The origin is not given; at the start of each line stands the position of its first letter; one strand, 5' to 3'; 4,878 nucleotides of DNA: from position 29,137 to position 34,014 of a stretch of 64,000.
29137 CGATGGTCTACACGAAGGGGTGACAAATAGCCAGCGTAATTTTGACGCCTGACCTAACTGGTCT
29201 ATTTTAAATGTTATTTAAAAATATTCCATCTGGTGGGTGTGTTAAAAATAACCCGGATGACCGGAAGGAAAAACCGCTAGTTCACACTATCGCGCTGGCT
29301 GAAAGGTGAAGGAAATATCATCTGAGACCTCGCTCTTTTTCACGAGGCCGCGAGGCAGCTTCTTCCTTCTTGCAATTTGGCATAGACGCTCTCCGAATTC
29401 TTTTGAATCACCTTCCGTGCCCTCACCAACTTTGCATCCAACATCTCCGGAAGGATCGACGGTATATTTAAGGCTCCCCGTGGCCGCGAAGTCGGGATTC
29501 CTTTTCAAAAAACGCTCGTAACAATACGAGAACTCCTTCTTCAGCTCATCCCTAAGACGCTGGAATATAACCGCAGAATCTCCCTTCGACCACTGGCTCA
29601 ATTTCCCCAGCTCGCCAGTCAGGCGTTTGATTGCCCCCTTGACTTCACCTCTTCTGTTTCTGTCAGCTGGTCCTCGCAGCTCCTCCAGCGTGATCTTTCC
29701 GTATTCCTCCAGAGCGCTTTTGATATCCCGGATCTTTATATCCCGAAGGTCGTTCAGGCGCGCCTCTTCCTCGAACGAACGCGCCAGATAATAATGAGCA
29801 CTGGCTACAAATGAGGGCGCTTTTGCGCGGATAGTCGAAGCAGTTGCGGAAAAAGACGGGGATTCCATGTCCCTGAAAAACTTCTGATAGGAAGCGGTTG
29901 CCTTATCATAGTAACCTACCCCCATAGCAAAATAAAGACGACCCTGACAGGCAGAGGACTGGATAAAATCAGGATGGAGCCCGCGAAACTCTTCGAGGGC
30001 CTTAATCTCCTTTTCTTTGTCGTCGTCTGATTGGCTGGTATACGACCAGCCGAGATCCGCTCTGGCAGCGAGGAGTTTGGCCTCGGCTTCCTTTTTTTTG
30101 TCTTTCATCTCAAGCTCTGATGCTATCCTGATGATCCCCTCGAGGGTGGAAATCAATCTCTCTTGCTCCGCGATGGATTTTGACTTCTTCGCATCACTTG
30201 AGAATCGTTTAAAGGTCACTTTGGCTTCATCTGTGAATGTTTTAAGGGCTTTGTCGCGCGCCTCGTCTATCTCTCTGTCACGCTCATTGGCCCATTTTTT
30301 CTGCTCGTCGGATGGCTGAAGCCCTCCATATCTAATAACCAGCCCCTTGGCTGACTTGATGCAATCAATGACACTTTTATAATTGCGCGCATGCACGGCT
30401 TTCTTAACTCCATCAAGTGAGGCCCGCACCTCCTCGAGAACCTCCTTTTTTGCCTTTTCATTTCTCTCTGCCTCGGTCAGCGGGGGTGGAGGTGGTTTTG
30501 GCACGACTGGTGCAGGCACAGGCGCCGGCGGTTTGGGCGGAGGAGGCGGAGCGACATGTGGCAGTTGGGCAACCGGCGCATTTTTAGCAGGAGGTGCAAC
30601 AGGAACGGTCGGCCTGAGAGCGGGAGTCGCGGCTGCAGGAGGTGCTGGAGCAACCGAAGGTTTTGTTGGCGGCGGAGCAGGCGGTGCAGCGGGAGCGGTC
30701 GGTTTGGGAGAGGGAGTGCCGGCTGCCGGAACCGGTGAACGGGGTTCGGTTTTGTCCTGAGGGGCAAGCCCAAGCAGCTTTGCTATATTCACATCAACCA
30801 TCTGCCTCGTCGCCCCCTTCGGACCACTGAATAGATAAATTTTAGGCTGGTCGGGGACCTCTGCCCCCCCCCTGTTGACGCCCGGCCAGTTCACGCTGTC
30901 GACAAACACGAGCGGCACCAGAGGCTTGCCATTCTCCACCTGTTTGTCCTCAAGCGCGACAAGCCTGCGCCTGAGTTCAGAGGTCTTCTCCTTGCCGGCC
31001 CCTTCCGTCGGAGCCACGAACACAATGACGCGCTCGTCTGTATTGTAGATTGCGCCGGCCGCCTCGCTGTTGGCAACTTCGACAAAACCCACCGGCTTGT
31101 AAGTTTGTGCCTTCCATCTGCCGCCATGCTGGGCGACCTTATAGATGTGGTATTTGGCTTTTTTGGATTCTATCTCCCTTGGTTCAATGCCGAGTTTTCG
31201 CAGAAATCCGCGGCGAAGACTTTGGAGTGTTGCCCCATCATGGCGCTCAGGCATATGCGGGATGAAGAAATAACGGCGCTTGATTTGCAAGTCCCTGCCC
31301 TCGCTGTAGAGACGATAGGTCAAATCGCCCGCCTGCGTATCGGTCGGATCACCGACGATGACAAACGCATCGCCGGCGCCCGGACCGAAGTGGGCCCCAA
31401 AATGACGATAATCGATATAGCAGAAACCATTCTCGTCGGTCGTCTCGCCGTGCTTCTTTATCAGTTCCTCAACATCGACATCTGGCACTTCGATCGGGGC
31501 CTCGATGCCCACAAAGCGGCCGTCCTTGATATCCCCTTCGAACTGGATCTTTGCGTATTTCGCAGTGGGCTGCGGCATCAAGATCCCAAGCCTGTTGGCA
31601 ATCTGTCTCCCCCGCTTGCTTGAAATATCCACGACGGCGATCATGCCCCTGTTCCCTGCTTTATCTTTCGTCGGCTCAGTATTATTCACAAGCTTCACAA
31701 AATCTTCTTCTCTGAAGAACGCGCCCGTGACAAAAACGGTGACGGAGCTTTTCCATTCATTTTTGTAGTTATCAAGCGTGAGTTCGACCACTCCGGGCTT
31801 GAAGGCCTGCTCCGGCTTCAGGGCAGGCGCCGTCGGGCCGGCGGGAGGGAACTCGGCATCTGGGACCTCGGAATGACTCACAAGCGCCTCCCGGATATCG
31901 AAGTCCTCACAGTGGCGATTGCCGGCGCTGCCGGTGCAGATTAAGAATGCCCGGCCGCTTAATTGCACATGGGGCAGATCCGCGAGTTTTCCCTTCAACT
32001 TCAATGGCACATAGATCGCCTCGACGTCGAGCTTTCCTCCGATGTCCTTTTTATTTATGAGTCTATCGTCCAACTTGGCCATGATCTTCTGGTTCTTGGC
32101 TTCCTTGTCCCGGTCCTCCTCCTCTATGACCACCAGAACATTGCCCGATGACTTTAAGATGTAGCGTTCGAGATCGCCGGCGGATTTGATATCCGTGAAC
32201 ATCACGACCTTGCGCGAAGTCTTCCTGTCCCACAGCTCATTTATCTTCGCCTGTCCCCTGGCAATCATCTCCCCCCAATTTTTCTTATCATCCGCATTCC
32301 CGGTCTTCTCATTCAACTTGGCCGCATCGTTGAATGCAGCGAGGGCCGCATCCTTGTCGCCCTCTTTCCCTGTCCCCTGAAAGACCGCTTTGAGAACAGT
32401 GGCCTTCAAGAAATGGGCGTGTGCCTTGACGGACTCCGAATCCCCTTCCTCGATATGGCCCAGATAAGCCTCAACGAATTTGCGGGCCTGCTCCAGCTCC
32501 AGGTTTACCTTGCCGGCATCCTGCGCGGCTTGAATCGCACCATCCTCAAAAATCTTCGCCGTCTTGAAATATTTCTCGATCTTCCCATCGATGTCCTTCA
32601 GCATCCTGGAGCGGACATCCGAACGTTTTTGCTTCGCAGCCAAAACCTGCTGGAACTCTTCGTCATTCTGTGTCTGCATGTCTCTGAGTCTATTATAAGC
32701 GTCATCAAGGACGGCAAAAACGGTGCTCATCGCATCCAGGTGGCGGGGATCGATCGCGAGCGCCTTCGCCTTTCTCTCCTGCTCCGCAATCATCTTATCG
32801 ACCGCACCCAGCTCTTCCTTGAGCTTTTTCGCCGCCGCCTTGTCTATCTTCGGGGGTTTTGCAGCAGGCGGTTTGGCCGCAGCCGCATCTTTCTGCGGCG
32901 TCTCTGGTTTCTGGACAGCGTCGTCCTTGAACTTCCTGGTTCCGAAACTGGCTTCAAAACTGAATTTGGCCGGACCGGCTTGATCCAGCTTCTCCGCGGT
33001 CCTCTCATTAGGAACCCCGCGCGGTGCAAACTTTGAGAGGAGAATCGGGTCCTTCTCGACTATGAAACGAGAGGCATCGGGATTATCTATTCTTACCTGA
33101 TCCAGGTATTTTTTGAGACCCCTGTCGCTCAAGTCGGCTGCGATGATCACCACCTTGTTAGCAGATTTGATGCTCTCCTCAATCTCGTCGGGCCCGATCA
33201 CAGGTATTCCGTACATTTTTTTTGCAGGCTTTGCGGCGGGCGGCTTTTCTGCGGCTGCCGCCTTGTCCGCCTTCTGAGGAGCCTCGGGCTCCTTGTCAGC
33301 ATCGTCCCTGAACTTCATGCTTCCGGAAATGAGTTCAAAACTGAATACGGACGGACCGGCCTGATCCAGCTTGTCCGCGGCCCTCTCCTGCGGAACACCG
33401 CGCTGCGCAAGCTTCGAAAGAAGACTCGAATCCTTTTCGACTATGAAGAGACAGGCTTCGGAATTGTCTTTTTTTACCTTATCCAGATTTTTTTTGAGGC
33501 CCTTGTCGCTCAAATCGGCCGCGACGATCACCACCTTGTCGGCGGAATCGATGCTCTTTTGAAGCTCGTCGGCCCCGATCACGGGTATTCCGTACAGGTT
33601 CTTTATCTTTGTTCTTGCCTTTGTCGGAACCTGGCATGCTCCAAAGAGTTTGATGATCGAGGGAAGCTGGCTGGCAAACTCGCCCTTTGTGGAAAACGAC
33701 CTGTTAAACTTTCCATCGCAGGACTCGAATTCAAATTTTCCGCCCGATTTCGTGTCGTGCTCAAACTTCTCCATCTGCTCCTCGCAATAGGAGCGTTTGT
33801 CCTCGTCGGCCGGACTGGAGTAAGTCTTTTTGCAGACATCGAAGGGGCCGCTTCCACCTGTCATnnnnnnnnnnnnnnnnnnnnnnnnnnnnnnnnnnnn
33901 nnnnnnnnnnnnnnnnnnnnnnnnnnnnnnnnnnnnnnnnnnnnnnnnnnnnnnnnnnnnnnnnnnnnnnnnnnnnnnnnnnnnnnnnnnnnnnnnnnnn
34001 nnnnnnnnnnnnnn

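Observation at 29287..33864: Giant 1525-aa protein of unknown function with duplicated modules and a 110-aa polyproline linker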

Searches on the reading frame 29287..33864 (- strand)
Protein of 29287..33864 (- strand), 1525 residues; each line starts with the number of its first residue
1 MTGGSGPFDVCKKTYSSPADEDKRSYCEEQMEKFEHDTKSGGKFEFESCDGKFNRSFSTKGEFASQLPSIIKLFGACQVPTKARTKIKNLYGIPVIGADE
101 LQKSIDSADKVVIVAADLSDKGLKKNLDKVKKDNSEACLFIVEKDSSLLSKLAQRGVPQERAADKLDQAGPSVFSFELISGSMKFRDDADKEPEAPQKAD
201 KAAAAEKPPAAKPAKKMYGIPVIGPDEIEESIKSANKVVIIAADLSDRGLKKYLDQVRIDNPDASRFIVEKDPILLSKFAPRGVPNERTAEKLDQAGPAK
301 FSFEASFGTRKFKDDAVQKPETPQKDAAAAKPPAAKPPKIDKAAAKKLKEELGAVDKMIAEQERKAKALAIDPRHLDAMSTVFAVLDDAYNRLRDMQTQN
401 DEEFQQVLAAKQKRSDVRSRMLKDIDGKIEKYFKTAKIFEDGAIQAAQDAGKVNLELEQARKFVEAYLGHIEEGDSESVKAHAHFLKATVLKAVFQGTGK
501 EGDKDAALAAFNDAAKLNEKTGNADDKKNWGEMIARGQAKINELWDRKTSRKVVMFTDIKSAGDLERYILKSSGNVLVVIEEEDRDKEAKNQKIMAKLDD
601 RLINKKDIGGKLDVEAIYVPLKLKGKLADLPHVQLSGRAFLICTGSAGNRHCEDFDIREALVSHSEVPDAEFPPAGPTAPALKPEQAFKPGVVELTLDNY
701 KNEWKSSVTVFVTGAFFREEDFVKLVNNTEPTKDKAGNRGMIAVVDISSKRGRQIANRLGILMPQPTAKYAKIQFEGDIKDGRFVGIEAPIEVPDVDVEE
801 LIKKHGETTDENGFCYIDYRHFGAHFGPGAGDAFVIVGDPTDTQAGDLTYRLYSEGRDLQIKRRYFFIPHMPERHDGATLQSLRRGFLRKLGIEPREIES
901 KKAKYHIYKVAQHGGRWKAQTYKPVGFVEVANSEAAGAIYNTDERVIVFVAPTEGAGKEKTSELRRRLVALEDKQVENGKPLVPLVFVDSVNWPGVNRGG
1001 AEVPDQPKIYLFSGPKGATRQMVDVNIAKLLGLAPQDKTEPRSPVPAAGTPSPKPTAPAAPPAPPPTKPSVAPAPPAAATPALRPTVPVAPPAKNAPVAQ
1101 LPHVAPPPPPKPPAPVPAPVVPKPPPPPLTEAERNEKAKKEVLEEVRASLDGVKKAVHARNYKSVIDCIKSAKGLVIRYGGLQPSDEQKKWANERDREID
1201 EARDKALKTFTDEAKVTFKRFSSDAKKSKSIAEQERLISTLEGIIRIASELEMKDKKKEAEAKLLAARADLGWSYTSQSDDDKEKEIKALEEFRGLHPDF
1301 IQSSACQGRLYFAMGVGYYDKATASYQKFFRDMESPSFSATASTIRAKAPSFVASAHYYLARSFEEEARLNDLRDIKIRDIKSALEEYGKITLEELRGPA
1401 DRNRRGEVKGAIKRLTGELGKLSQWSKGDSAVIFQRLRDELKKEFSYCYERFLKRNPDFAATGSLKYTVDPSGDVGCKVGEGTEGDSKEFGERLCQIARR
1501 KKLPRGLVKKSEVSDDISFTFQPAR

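Call 5: search_protein_families(library=pfam, proteins=[window:29287-33864:-], max_evalue=1)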
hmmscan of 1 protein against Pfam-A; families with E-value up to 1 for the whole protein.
window:29287-33864:- (1525 aa): 0 families

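Call 6: search_protein_families(library=ncbifam, proteins=[window:29287-33864:-], max_evalue=1)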
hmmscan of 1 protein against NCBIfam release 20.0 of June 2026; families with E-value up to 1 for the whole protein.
window:29287-33864:- (1525 aa): 2 families
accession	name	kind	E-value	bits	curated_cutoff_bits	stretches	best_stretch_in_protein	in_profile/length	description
NF033768.1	myxo_SS_tail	domain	0.0002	21.4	40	1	1442-1505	14-77/92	AgmX/PglI C-terminal domain-containing protein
NF033760.1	gliding_GltG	equivalog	0.032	12.8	650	1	1441-1487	566-613/650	adventurous gliding motility protein GltG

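Call 8: find_homologous_proteins(query=window:29287-33864:-)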
Query window:29287-33864:- (1525 aa): 1 proteins with E <= 0.001 among 8000 candidates.
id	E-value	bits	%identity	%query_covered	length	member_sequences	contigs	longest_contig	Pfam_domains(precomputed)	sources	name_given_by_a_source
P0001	0.0e+0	3418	100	100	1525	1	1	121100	-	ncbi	ncbi:MAG: hypothetical protein V2A66_08365 [Pseudomonadota bacterium]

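Call 12: find_encoding_contigs(protein=P0001, flank=10000, max_places=5)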
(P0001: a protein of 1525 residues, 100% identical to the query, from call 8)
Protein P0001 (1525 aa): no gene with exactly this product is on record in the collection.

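Call 17: search_solved_structures(query=window:29287-33864:-, max_evalue=10)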
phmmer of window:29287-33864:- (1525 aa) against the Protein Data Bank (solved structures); distinct sequences matched with E-value up to 10: 7.
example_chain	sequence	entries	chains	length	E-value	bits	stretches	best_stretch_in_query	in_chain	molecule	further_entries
8snb_1E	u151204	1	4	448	0.012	16.7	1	987-1064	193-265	Coiled-coil domain-containing protein 105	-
7rmx_A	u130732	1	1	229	0.13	13.2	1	380-505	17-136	Tunable symmetric protein, D_3_212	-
7emf_I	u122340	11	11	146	0.14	13.1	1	1078-1199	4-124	Mediator of RNA polymerase II transcription subunit 9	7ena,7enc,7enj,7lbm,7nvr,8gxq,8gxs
6v39_b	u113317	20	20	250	0.14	13.1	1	354-409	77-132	30S ribosomal protein S2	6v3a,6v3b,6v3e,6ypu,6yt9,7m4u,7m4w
5waq_A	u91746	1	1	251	0.74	10.7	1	1266-1301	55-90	Outer membrane protein assembly factor BamD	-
9cn0_D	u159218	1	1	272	0.86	10.5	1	1266-1301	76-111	Outer membrane protein assembly factor BamD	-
9cmw_D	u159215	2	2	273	0.87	10.5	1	1266-1301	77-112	Outer membrane protein assembly factor BamD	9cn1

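Call 18: search_protein_families(library=padloc, proteins=[window:29287-33864:-], max_evalue=1)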
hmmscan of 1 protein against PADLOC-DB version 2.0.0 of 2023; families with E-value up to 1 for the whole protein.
window:29287-33864:- (1525 aa): 0 families

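Call 19: search_protein_families(library=phrogs, proteins=[window:29287-33864:-], max_evalue=1)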
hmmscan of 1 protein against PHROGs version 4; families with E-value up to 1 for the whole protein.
window:29287-33864:- (1525 aa): 3 families
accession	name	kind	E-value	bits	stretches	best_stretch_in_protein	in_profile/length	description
phrog_15678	-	unknown function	0.042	14.5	0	27-66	113-152/162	-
phrog_27871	-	unknown function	0.093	14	1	1131-1195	53-114/160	-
phrog_12801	-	unknown function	0.24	12.5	1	407-435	27-55/60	-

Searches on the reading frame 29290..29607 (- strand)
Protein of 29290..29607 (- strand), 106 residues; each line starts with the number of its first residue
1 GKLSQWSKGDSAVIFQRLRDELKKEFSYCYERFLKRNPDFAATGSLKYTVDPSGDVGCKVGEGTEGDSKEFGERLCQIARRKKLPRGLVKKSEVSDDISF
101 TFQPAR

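Call 60: search_protein_families(library=pfam, proteins=[window:29290-29607:-], max_evalue=10)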
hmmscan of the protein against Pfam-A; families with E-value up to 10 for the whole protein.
window:29290-29607:- (106 aa): 0 families
